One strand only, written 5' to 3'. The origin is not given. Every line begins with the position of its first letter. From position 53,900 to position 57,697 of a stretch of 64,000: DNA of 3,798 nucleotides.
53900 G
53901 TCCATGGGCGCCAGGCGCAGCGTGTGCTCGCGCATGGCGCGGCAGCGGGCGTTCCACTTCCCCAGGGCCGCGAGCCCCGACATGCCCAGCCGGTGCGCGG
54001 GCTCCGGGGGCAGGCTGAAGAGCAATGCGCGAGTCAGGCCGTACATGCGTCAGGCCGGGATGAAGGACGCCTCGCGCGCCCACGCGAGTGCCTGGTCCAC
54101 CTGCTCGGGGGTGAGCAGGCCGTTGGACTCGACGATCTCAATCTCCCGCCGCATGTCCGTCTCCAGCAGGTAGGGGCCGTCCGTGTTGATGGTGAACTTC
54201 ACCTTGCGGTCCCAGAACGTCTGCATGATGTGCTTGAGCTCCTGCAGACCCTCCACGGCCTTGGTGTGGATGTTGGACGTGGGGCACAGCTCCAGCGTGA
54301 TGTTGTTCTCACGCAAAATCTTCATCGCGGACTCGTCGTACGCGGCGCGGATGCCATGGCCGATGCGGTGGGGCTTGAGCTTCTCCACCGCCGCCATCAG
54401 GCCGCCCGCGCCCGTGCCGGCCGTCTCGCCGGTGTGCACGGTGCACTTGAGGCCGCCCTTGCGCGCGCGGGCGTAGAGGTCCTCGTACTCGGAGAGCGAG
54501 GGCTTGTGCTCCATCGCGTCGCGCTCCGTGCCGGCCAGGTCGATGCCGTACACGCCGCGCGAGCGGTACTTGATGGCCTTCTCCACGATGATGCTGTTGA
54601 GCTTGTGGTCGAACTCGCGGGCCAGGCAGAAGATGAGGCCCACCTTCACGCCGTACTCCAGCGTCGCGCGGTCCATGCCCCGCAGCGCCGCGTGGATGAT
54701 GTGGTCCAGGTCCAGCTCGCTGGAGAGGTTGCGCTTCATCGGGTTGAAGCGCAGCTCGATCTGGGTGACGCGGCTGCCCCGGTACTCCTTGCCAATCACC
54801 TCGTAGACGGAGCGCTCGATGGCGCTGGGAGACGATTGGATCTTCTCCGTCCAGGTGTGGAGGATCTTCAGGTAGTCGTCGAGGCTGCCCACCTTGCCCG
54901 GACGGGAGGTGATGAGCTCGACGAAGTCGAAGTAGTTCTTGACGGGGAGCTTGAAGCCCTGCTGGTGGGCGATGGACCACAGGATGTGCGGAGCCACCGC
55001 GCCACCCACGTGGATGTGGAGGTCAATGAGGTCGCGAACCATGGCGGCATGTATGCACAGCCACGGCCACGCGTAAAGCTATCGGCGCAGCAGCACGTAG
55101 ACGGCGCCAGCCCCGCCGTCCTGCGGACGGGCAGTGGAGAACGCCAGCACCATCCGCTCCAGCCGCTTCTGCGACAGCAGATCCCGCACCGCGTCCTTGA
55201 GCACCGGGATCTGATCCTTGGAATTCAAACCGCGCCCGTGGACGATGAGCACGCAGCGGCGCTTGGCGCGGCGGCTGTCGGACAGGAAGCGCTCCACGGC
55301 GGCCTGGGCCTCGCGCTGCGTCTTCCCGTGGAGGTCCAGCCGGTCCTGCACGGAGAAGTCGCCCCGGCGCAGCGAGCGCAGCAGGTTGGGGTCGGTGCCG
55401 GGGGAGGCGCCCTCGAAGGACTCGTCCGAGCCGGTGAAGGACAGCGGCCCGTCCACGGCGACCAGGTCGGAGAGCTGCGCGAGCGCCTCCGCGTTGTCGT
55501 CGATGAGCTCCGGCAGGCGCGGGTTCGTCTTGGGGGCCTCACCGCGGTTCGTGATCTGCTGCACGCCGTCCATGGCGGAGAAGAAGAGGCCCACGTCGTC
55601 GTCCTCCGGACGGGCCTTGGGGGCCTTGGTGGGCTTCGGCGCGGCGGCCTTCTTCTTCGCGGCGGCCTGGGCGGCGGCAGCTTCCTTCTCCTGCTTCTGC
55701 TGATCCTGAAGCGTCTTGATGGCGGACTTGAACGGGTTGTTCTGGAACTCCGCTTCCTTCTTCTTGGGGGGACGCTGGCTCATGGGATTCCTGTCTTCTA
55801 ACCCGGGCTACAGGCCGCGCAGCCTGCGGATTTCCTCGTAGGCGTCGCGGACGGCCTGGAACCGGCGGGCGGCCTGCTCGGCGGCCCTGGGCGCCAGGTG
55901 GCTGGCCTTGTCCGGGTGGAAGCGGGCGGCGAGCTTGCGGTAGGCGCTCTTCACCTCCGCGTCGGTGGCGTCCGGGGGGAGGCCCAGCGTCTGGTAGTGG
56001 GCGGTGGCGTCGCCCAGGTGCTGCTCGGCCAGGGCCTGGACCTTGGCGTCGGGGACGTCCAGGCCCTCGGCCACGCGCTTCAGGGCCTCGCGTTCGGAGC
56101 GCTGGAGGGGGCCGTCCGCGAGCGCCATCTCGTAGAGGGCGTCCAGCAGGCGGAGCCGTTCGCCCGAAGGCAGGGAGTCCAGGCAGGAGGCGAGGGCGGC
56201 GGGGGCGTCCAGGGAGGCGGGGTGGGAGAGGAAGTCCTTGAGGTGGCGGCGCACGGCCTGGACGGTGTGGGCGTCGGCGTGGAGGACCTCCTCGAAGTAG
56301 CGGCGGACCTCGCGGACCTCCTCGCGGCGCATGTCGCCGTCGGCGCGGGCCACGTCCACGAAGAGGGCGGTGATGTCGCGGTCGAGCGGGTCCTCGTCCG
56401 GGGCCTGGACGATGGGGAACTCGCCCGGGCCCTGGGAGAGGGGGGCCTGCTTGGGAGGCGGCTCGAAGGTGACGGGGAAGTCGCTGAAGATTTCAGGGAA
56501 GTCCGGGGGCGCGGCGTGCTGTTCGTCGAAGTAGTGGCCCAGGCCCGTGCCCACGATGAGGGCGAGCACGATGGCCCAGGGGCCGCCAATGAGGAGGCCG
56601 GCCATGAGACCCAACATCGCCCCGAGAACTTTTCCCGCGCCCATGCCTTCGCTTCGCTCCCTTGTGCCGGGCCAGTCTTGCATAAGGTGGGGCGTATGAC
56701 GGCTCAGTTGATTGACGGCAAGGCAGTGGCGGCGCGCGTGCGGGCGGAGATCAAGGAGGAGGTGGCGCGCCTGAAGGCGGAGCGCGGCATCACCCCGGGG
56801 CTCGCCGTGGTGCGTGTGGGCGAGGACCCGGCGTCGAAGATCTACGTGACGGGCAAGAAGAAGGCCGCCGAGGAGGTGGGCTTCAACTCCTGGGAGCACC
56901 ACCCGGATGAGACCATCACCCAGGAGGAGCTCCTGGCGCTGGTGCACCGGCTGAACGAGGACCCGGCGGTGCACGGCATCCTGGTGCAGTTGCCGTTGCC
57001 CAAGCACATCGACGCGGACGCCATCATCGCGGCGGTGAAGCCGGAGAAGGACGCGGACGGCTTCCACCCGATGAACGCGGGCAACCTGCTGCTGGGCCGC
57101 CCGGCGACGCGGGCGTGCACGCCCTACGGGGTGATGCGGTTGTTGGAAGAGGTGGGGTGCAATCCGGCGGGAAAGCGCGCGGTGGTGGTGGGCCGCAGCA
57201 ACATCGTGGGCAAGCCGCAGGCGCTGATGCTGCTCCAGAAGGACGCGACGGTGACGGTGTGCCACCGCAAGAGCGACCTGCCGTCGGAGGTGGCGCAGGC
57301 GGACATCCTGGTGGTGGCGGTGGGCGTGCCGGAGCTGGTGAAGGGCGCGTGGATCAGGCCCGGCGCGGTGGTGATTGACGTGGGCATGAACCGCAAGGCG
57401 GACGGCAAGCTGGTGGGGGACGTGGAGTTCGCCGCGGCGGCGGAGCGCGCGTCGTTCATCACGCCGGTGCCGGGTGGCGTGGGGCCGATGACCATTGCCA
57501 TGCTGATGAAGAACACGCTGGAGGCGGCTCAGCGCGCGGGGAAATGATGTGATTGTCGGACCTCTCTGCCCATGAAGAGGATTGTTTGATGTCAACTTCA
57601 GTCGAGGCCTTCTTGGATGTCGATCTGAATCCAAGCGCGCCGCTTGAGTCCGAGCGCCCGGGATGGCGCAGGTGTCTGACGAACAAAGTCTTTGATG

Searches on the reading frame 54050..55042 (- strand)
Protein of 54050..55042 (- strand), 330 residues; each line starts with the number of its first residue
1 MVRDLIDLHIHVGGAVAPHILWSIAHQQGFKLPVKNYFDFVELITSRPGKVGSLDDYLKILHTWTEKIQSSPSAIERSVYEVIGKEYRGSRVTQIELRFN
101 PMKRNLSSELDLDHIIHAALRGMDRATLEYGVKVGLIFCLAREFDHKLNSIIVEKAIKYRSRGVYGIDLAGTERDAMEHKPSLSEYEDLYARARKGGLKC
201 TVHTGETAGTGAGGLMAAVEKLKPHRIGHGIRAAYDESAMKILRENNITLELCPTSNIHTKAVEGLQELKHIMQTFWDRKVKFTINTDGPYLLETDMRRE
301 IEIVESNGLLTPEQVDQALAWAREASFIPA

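Call 73: search_protein_families(library=pfam, proteins=[window:54050-55042:-], max_evalue=0.0001)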
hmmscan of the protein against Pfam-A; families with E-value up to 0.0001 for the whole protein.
window:54050-55042:- (330 aa): 1 family
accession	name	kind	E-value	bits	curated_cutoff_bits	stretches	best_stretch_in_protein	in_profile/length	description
PF00962.28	A_deaminase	-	1.6e-63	215.2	27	1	6-330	3-317/330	Adenosine deaminase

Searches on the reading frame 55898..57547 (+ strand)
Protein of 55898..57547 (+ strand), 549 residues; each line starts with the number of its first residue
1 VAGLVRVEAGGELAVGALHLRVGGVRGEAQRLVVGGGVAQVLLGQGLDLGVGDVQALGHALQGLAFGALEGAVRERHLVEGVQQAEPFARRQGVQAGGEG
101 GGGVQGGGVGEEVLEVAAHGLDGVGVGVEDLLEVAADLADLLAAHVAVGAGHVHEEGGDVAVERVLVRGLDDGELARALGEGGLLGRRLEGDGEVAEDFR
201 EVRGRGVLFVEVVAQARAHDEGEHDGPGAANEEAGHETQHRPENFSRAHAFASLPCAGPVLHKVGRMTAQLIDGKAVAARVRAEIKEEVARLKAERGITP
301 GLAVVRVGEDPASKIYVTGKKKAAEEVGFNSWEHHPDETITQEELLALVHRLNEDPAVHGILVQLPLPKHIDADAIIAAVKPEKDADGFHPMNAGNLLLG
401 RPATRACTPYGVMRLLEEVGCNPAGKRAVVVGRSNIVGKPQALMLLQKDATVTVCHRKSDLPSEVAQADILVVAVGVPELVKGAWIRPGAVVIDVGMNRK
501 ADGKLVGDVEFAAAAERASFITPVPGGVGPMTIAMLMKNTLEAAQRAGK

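Call 73: search_protein_families(library=pfam, proteins=[window:55898-57547:+], max_evalue=0.0001)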
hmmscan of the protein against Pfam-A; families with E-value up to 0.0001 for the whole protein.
window:55898-57547:+ (549 aa): 2 families
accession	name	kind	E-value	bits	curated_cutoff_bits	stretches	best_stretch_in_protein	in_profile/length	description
PF02882.25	THF_DHG_CYH_C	-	3.3e-68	228.5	27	1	390-546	1-158/160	Tetrahydrofolate dehydrogenase/cyclohydrolase, NAD(P)-binding domain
PF00763.28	THF_DHG_CYH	-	3e-44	150.4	32.8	1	272-387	1-115/115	Tetrahydrofolate dehydrogenase/cyclohydrolase, catalytic domain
